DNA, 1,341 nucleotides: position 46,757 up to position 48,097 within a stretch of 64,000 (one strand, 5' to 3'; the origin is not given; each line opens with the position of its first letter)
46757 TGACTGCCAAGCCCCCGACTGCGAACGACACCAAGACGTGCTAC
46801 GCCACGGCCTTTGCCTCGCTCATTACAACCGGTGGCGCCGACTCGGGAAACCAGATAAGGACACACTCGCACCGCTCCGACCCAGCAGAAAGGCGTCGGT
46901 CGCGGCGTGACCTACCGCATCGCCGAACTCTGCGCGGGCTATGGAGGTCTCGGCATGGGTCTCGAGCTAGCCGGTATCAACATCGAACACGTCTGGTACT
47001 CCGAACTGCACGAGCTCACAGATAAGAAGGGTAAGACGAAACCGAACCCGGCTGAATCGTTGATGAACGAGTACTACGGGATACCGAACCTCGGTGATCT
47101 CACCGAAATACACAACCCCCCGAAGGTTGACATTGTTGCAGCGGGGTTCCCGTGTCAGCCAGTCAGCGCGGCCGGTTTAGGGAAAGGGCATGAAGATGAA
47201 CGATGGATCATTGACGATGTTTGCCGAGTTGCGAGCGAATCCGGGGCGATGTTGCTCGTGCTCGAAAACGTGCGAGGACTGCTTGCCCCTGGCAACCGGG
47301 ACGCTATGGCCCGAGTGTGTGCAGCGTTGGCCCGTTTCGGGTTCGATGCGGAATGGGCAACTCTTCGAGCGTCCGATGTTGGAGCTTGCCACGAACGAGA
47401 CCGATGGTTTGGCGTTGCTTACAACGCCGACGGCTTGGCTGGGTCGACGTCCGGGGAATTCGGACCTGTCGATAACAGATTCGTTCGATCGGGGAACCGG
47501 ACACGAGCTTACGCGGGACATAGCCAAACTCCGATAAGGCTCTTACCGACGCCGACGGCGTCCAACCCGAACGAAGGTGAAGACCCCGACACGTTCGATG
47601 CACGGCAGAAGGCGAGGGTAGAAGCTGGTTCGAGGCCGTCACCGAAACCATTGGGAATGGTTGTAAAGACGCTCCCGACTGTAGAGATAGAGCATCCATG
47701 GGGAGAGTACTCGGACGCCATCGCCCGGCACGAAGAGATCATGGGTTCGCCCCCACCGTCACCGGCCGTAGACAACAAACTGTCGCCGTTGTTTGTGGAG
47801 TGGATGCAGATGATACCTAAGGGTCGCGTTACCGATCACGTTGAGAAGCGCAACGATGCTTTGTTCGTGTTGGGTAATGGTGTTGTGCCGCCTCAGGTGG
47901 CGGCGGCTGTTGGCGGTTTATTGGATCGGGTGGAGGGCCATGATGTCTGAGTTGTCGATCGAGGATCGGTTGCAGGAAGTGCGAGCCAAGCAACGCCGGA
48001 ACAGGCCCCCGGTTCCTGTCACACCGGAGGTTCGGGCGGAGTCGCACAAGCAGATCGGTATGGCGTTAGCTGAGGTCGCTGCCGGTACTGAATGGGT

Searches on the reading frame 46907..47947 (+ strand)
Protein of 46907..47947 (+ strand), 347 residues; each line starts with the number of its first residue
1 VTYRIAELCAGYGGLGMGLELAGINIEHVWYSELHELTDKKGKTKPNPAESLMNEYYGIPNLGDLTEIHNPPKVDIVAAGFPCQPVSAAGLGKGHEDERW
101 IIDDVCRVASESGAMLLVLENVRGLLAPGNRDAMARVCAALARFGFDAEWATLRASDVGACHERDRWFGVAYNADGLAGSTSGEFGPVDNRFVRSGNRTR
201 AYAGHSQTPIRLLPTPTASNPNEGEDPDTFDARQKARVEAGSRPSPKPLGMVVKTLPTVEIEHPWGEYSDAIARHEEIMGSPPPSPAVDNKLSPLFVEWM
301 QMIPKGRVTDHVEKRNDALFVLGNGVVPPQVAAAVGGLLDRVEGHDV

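Call 33: search_protein_families(library=pfam, proteins=[window:46907-47947:+], max_evalue=0.01)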
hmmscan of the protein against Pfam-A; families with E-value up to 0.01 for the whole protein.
window:46907-47947:+ (347 aa): 1 family
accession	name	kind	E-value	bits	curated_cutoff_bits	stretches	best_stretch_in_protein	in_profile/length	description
PF00145.23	DNA_methylase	-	1.4e-28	100.7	22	1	3-175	1-164/324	C-5 cytosine-specific DNA methylase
